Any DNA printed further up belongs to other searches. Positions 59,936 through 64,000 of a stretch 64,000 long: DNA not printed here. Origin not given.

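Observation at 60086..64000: Giant DUF4011/Upf1-like SF1 helicase running off the window end; candidate defense gene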

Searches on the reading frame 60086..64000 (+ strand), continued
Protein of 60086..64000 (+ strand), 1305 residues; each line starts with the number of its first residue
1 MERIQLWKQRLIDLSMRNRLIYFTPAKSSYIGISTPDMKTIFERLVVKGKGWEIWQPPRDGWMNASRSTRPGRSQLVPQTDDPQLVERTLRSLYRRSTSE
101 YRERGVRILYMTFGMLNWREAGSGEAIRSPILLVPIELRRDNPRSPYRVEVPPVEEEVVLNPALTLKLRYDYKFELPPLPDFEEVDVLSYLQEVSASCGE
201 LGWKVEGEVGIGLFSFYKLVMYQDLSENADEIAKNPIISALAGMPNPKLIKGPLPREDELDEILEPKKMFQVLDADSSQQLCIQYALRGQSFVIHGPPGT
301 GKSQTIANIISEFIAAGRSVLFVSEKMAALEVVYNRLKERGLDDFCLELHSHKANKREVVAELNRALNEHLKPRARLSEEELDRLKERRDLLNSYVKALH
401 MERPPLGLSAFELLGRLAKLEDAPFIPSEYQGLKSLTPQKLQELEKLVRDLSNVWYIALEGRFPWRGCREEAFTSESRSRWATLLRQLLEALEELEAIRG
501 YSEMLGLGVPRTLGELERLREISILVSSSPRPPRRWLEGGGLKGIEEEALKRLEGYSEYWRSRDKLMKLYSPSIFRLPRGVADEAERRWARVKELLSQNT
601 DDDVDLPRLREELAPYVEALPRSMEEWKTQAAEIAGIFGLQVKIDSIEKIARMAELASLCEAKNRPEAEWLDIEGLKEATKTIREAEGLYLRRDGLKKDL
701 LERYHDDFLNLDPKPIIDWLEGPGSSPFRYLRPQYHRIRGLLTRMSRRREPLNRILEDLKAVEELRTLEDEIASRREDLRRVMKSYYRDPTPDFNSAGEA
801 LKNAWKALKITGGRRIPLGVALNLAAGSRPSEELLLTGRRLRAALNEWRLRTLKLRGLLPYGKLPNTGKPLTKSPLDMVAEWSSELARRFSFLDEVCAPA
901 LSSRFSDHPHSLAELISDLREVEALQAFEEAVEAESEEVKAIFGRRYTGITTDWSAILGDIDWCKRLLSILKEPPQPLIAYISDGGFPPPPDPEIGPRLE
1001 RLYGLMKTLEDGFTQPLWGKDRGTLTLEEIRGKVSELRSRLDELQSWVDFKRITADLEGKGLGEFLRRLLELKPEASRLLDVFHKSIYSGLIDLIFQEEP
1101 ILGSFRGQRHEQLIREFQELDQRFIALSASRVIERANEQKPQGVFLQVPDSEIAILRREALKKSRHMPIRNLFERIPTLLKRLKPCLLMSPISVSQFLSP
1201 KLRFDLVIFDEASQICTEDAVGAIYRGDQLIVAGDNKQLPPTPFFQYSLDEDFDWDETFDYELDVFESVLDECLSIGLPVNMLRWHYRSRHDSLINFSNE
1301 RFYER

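Call 8: find_homologous_proteins(query=window:60086-64000:+, max_evalue=1e-10)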
Query window:60086-64000:+ (1305 aa): 7983 proteins with E <= 1e-10 among 8000 candidates; the best 120 are listed.
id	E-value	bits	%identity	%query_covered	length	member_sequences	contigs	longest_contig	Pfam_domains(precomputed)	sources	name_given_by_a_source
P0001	0.0e+0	2669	90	100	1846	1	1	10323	PF13195.12,PF13087.13,PF13086.13,PF13604.13,PF13245.13,PF18741.8,PF09848.16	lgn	-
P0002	0.0e+0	2638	89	100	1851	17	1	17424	PF13195.12,PF13087.13,PF13086.13,PF13245.13,PF18741.8,PF09848.16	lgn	-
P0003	0.0e+0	2475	84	100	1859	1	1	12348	PF13195.12,PF13087.13,PF13086.13,PF13245.13,PF18741.8,PF09848.16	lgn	-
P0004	0.0e+0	2397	94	88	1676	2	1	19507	PF13087.13,PF13086.13,PF13604.13,PF13245.13,PF18741.8,PF09848.16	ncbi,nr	ncbi:hypothetical protein KEJ49_01025, partial [Candidatus Bathyarchaeota archaeon]|nr:hypothetical 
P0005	0.0e+0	2311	79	100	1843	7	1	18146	PF13195.12,PF13087.13,PF13086.13,PF13245.13,PF18741.8,PF09848.16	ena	-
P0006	0.0e+0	2277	78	100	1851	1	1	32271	PF13195.12,PF13087.13,PF13086.13,PF13604.13,PF13245.13,PF18741.8,PF09848.16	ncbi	-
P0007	0.0e+0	1697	61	100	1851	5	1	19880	PF13195.12,PF13087.13,PF13086.13,PF13604.13,PF13245.13,PF18741.8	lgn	-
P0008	0.0e+0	1656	59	100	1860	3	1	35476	PF13195.12,PF13087.13,PF13086.13,PF13245.13,PF18741.8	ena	-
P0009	0.0e+0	1655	58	100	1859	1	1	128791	PF13195.12,PF13087.13,PF13086.13,PF13245.13,PF18741.8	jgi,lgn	jgi:hypothetical protein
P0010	0.0e+0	1642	58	100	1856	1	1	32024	PF13195.12,PF13087.13,PF13086.13,PF13245.13,PF18741.8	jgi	-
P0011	0.0e+0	1607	58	100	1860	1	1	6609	PF13195.12,PF13087.13,PF13086.13,PF13245.13,PF18741.8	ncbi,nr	ncbi:MAG: DUF4011 domain-containing protein [Candidatus Bathyarchaeota archaeon]|nr:DUF4011 domain-c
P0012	0.0e+0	1564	56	100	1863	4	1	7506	PF13195.12,PF13087.13,PF13086.13,PF13245.13,PF18741.8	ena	-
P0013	0.0e+0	1542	55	100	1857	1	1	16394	PF13195.12,PF13087.13,PF13086.13,PF13604.13,PF13245.13,PF18741.8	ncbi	-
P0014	0.0e+0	1528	54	100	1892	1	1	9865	PF11784.14,PF13195.12,PF13087.13,PF13086.13,PF13604.13,PF13245.13,PF18741.8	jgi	jgi:truncated hemoglobin YjbI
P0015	0.0e+0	1521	53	100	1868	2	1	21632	PF11784.14,PF13195.12,PF13087.13,PF13086.13,PF13245.13,PF18741.8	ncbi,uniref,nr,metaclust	ncbi:hypothetical protein AC482_01795 [miscellaneous Crenarchaeota group-15 archaeon DG-45]|uniref:R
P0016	0.0e+0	1498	54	100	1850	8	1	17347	PF11784.14,PF13195.12,PF13087.13,PF13086.13,PF13604.13,PF13245.13,PF18741.8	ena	-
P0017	0.0e+0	1498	54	100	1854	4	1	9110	PF13195.12,PF13087.13,PF13086.13,PF13245.13,PF18741.8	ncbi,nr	ncbi:MAG: DUF4011 domain-containing protein [Candidatus Bathyarchaeota archaeon]|nr:DUF4011 domain-c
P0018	0.0e+0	1489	53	100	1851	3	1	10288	PF11784.14,PF13195.12,PF13087.13,PF13086.13,PF13604.13,PF13245.13,PF18741.8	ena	-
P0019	0.0e+0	1481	53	100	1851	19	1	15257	PF11784.14,PF13195.12,PF13087.13,PF13086.13,PF13245.13,PF18741.8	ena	-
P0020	0.0e+0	1469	52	100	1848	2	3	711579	PF13195.12,PF13087.13,PF13086.13,PF13245.13,PF18741.8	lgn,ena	-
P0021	0.0e+0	1468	52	100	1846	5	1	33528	PF11784.14,PF13195.12,PF13087.13,PF13086.13,PF13604.13,PF13245.13,PF18741.8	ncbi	-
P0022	0.0e+0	1468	53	100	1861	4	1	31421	PF13195.12,PF13087.13,PF13086.13,PF13245.13,PF18741.8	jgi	-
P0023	0.0e+0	1467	53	100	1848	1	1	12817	PF13195.12,PF13087.13,PF13086.13,PF13245.13,PF18741.8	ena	-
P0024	0.0e+0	1466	52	100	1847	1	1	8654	PF13195.12,PF13087.13,PF13086.13,PF13245.13,PF18741.8,PF09848.16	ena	-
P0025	0.0e+0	1465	52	100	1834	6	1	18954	PF11784.14,PF13195.12,PF13087.13,PF13086.13,PF13604.13,PF13245.13,PF18741.8,PF09848.16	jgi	jgi:hypothetical protein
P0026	0.0e+0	1462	52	100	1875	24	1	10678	PF13195.12,PF13087.13,PF13086.13,PF13245.13,PF18741.8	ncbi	-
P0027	0.0e+0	1457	52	99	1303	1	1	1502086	PF13195.12,PF13086.13,PF13245.13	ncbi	ncbi:MAG: DUF4011 domain-containing protein, partial [Candidatus Bathyarchaeota archaeon]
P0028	0.0e+0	1446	52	100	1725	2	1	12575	PF11784.14,PF13195.12,PF13087.13,PF13086.13,PF13245.13,PF18741.8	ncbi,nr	ncbi:DUF4011 domain-containing protein, partial [Candidatus Bathyarchaeota archaeon]|nr:DUF4011 doma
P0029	0.0e+0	1436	52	100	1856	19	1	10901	PF13195.12,PF13087.13,PF13086.13,PF13604.13,PF13245.13,PF18741.8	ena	-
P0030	0.0e+0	1430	52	100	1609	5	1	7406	PF13195.12,PF13087.13,PF13086.13,PF18741.8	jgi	jgi:hypothetical protein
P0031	0.0e+0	1425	52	100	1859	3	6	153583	PF11784.14,PF13195.12,PF13087.13,PF13086.13,PF18741.8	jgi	jgi:hypothetical protein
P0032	0.0e+0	1425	51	100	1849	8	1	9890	PF13195.12,PF13087.13,PF13086.13,PF13604.13,PF13245.13,PF18741.8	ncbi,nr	ncbi:DUF4011 domain-containing protein [Candidatus Bathyarchaeota archaeon]|nr:DUF4011 domain-contai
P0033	0.0e+0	1421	52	100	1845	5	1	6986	PF13195.12,PF13087.13,PF13086.13,PF13604.13,PF18741.8,PF09848.16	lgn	-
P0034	0.0e+0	1405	51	100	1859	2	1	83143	PF11784.14,PF13195.12,PF13087.13,PF13086.13,PF13245.13,PF18741.8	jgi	jgi:hypothetical protein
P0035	0.0e+0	1405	51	100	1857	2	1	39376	PF11784.14,PF13195.12,PF13087.13,PF13086.13,PF13245.13,PF18741.8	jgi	jgi:hypothetical protein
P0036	0.0e+0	1369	49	100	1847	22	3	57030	PF11784.14,PF13195.12,PF13087.13,PF13086.13,PF13604.13,PF13245.13,PF18741.8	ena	-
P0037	0.0e+0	1367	52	93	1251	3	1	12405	PF13195.12,PF13086.13,PF13604.13,PF13245.13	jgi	jgi:hypothetical protein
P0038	0.0e+0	1358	48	100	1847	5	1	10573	PF13195.12,PF13087.13,PF13086.13,PF13245.13,PF18741.8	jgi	-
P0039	0.0e+0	1351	48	100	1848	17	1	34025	PF13195.12,PF13087.13,PF13086.13,PF13245.13,PF18741.8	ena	-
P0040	0.0e+0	1348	50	100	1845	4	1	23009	PF13195.12,PF13087.13,PF13086.13,PF13604.13,PF13245.13,PF18741.8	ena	-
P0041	0.0e+0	1347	48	100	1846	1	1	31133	PF11784.14,PF13195.12,PF13087.13,PF13086.13,PF13604.13,PF13245.13,PF18741.8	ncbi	-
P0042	0.0e+0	1329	48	100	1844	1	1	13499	PF11784.14,PF13195.12,PF13087.13,PF13086.13,PF13604.13,PF13245.13,PF18741.8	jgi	jgi:hypothetical protein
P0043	0.0e+0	1327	48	100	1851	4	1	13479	PF13195.12,PF13087.13,PF13086.13,PF13245.13,PF18741.8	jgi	jgi:hypothetical protein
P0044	0.0e+0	1303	48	100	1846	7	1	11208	PF13195.12,PF13087.13,PF13086.13,PF13245.13,PF18741.8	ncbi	-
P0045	0.0e+0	1295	47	100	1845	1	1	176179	PF13195.12,PF13087.13,PF13086.13,PF13245.13,PF18741.8,PF09848.16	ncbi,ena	-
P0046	0.0e+0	1290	47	100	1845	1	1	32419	PF13195.12,PF13087.13,PF13086.13,PF13245.13,PF18741.8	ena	-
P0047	0.0e+0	1288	47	100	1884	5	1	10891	PF13195.12,PF13087.13,PF13086.13,PF13245.13,PF18741.8,PF09848.16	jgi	jgi:hypothetical protein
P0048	0.0e+0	1279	47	100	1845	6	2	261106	PF13195.12,PF13087.13,PF13086.13,PF13245.13,PF18741.8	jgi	jgi:hypothetical protein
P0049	0.0e+0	1269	46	100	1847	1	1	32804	PF13195.12,PF13087.13,PF13086.13,PF13245.13,PF18741.8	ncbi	-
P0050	0.0e+0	1267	47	100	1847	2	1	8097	PF13195.12,PF13087.13,PF13086.13,PF13245.13,PF18741.8,PF09848.16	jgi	-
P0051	0.0e+0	1266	46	100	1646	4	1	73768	PF13195.12,PF13087.13,PF13086.13,PF13245.13,PF18741.8,PF09848.16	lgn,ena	-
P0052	0.0e+0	1266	47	100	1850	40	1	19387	PF13195.12,PF13087.13,PF13086.13,PF13604.13,PF13245.13,PF18741.8,PF09848.16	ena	-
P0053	0.0e+0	1263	47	100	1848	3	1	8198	PF13195.12,PF13087.13,PF13086.13,PF13245.13,PF18741.8,PF09848.16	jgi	jgi:hypothetical protein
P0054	0.0e+0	1257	47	100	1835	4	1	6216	PF13195.12,PF13087.13,PF13086.13,PF13245.13,PF18741.8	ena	-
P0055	0.0e+0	1256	47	100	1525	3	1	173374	PF13195.12,PF13087.13,PF13086.13,PF13245.13,PF09848.16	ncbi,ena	-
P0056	0.0e+0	1256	50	93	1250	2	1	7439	PF13195.12,PF13086.13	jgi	-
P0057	0.0e+0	1239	46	100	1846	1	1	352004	PF13195.12,PF13087.13,PF13086.13,PF18741.8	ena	-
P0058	0.0e+0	1224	46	100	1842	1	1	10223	PF13195.12,PF13087.13,PF13086.13,PF13245.13,PF18741.8,PF09848.16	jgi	jgi:hypothetical protein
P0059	0.0e+0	1222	48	93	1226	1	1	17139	PF13195.12,PF13086.13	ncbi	ncbi:MAG: DUF4011 domain-containing protein, partial [Candidatus Bathyarchaeota archaeon]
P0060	0.0e+0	1220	45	100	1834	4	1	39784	PF13195.12,PF13087.13,PF13086.13,PF13245.13,PF18741.8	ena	-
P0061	0.0e+0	1192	45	97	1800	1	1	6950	PF13195.12,PF13087.13,PF13086.13,PF13604.13,PF13245.13,PF18741.8,PF09848.16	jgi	jgi:hypothetical protein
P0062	0.0e+0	1189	45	100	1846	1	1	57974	PF13195.12,PF13087.13,PF13086.13,PF13245.13,PF18741.8,PF09848.16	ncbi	-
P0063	0.0e+0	1180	45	100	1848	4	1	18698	PF13195.12,PF13087.13,PF13086.13,PF13245.13,PF18741.8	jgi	jgi:superfamily I DNA and/or RNA helicase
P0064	0.0e+0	1162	43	100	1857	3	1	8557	PF13195.12,PF13087.13,PF13086.13,PF13245.13,PF18741.8,PF09848.16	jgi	-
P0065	0.0e+0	1161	44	100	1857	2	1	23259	PF13195.12,PF13087.13,PF13086.13,PF13245.13,PF18741.8,PF09848.16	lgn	-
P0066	0.0e+0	1111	47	87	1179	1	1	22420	PF13195.12,PF13086.13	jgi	jgi:hypothetical protein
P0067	0.0e+0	1110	42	100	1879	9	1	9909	PF11784.14,PF13195.12,PF13087.13,PF13086.13,PF18741.8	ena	-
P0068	0.0e+0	1106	43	100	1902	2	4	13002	PF11784.14,PF13195.12,PF13087.13,PF13086.13,PF13245.13,PF18741.8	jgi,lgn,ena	-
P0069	0.0e+0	1105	42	100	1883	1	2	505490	PF11784.14,PF13195.12,PF13087.13,PF13086.13,PF13245.13,PF18741.8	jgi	jgi:hypothetical protein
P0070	0.0e+0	1097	42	100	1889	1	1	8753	PF11784.14,PF13195.12,PF13087.13,PF13086.13,PF13245.13,PF18741.8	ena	-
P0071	0.0e+0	1094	42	100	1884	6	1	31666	PF11784.14,PF13195.12,PF13087.13,PF13086.13,PF13245.13,PF18741.8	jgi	jgi:hypothetical protein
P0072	0.0e+0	1091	43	100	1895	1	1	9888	PF11784.14,PF13195.12,PF13087.13,PF13086.13,PF13245.13,PF18741.8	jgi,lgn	jgi:hypothetical protein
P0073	0.0e+0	1086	42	100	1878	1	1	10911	PF11784.14,PF13195.12,PF13087.13,PF13086.13,PF13604.13,PF13245.13,PF18741.8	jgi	jgi:hypothetical protein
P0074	0.0e+0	1084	43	100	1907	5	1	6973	PF11784.14,PF13195.12,PF13087.13,PF13086.13,PF18741.8,PF09848.16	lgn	-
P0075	0.0e+0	1082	43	100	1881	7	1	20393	PF11784.14,PF13195.12,PF13087.13,PF13086.13,PF13604.13,PF13245.13,PF18741.8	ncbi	ncbi:MAG: DUF3320 domain-containing protein [Candidatus Bathyarchaeia archaeon]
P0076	0.0e+0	1082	42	100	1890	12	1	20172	PF11784.14,PF13195.12,PF13087.13,PF13086.13,PF18741.8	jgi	jgi:hypothetical protein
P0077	0.0e+0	1081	41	100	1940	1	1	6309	PF11784.14,PF13195.12,PF13087.13,PF13086.13,PF13245.13,PF18741.8,PF09848.16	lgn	-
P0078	0.0e+0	1079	41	100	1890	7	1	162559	PF11784.14,PF13195.12,PF13087.13,PF13086.13,PF13604.13,PF13245.13,PF18741.8,PF09848.16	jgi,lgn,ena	-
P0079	0.0e+0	1079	42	100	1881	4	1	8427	PF11784.14,PF13195.12,PF13087.13,PF13086.13,PF18741.8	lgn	-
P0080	0.0e+0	1078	42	100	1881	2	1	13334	PF11784.14,PF13195.12,PF13087.13,PF13086.13,PF18741.8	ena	-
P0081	0.0e+0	1076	42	100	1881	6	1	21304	PF11784.14,PF13195.12,PF13087.13,PF13086.13,PF13245.13,PF18741.8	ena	-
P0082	0.0e+0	1076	42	100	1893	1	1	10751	PF11784.14,PF13195.12,PF13087.13,PF13086.13,PF13245.13,PF18741.8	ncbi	-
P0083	0.0e+0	1076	42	100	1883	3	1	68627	PF11784.14,PF13195.12,PF13087.13,PF13086.13,PF18741.8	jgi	jgi:hypothetical protein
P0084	0.0e+0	1076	42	100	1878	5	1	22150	PF11784.14,PF13195.12,PF13087.13,PF13086.13,PF13604.13,PF13245.13,PF18741.8,PF09848.16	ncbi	ncbi:MAG: DUF3320 domain-containing protein [Candidatus Bathyarchaeales archaeon]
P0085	0.0e+0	1076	42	100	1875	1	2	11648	PF11784.14,PF13195.12,PF13087.13,PF13086.13,PF13245.13,PF18741.8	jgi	jgi:hypothetical protein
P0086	0.0e+0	1075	42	100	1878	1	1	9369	PF11784.14,PF13195.12,PF13087.13,PF13086.13,PF18741.8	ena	-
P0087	0.0e+0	1075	41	100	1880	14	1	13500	PF11784.14,PF13195.12,PF13087.13,PF13086.13,PF18741.8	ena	-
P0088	0.0e+0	1074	42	100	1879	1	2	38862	PF11784.14,PF13195.12,PF13087.13,PF13086.13,PF13245.13,PF18741.8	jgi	jgi:hypothetical protein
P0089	0.0e+0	1074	42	100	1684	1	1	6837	PF13195.12,PF13087.13,PF13086.13,PF18741.8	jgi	jgi:hypothetical protein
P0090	0.0e+0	1072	42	100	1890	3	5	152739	PF11784.14,PF13195.12,PF13087.13,PF13086.13,PF18741.8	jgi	jgi:hypothetical protein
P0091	0.0e+0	1070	42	100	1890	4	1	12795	PF11784.14,PF13195.12,PF13087.13,PF13086.13,PF13245.13,PF18741.8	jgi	jgi:hypothetical protein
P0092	0.0e+0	1070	42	100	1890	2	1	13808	PF11784.14,PF13195.12,PF13087.13,PF13086.13,PF18741.8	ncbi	-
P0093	0.0e+0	1069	42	100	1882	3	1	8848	PF11784.14,PF13195.12,PF13087.13,PF13086.13,PF13604.13,PF13245.13,PF18741.8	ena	-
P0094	0.0e+0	1069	42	100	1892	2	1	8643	PF11784.14,PF13195.12,PF13087.13,PF13086.13,PF13245.13,PF18741.8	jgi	jgi:hypothetical protein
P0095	0.0e+0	1069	41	100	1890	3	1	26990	PF11784.14,PF13195.12,PF13087.13,PF13086.13,PF18741.8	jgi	jgi:hypothetical protein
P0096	0.0e+0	1068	42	100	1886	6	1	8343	PF13195.12,PF13087.13,PF13086.13,PF13245.13,PF18741.8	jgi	jgi:hypothetical protein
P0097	0.0e+0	1067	42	100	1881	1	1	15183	PF11784.14,PF13195.12,PF13087.13,PF13086.13,PF13604.13,PF13245.13,PF18741.8,PF09848.16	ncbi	ncbi:MAG: DUF3320 domain-containing protein [Candidatus Bathyarchaeia archaeon]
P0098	0.0e+0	1065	42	100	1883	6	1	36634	PF11784.14,PF13195.12,PF13087.13,PF13086.13,PF13245.13,PF18741.8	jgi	jgi:hypothetical protein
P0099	0.0e+0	1065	42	100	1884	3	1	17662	PF11784.14,PF13195.12,PF13087.13,PF13086.13,PF13245.13,PF18741.8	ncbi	-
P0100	0.0e+0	1065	42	100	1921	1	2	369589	PF11784.14,PF13195.12,PF13087.13,PF13086.13,PF18741.8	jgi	jgi:hypothetical protein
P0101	0.0e+0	1064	41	100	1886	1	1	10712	PF11784.14,PF13195.12,PF13087.13,PF13086.13,PF13604.13,PF13245.13,PF18741.8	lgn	-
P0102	0.0e+0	1063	42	100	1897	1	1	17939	PF11784.14,PF13195.12,PF13087.13,PF13086.13,PF13245.13,PF18741.8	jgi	jgi:hypothetical protein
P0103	0.0e+0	1063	42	100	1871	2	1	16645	PF11784.14,PF13195.12,PF13087.13,PF13086.13,PF13604.13,PF13245.13,PF18741.8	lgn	-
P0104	0.0e+0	1062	42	100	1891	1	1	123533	PF11784.14,PF13195.12,PF13087.13,PF13086.13,PF13245.13,PF18741.8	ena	-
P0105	0.0e+0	1061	42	100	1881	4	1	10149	PF11784.14,PF13195.12,PF13087.13,PF13086.13,PF18741.8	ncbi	-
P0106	0.0e+0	1061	41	100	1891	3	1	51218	PF11784.14,PF13195.12,PF13087.13,PF13086.13,PF18741.8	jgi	-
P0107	0.0e+0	1061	42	100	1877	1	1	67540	PF11784.14,PF13195.12,PF13087.13,PF13086.13,PF18741.8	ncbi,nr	ncbi:MAG: DUF3320 domain-containing protein [Candidatus Bathyarchaeota archaeon]|nr:DUF3320 domain-c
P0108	0.0e+0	1060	42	100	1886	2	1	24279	PF11784.14,PF13195.12,PF13087.13,PF13086.13,PF13245.13,PF18741.8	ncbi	-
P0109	0.0e+0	1059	41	100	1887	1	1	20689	PF11784.14,PF13195.12,PF13087.13,PF13086.13,PF13604.13,PF13245.13,PF18741.8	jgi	jgi:hypothetical protein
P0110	0.0e+0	1059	42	100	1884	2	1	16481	PF11784.14,PF13195.12,PF13087.13,PF13086.13,PF13245.13,PF18741.8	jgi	jgi:hypothetical protein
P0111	0.0e+0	1059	41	100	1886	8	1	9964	PF11784.14,PF13195.12,PF13087.13,PF13086.13,PF13604.13,PF13245.13,PF18741.8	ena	-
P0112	0.0e+0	1058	41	100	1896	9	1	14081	PF11784.14,PF13195.12,PF13087.13,PF13086.13,PF18741.8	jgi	jgi:hypothetical protein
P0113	0.0e+0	1058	42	100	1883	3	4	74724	PF11784.14,PF13195.12,PF13087.13,PF13086.13,PF13245.13,PF18741.8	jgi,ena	jgi:hypothetical protein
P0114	0.0e+0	1057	41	100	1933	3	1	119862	PF11784.14,PF13195.12,PF13087.13,PF13086.13,PF13604.13,PF13245.13,PF18741.8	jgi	jgi:hypothetical protein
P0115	0.0e+0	1057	41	100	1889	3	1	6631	PF11784.14,PF13195.12,PF13087.13,PF13086.13,PF18741.8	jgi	jgi:hypothetical protein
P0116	0.0e+0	1057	42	100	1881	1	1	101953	PF11784.14,PF13195.12,PF13087.13,PF13086.13,PF13245.13,PF18741.8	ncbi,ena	-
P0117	0.0e+0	1055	42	100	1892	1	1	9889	PF11784.14,PF13195.12,PF13087.13,PF13086.13,PF13604.13,PF13245.13,PF18741.8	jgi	jgi:hypothetical protein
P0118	0.0e+0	1055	42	100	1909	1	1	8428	PF11784.14,PF13195.12,PF13087.13,PF13086.13,PF13245.13,PF18741.8,PF09848.16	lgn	-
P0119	0.0e+0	1055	42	100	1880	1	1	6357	PF11784.14,PF13195.12,PF13087.13,PF13086.13,PF18741.8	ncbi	-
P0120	0.0e+0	1055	43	100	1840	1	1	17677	PF11784.14,PF13195.12,PF13087.13,PF13086.13,PF13245.13,PF18741.8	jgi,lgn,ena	-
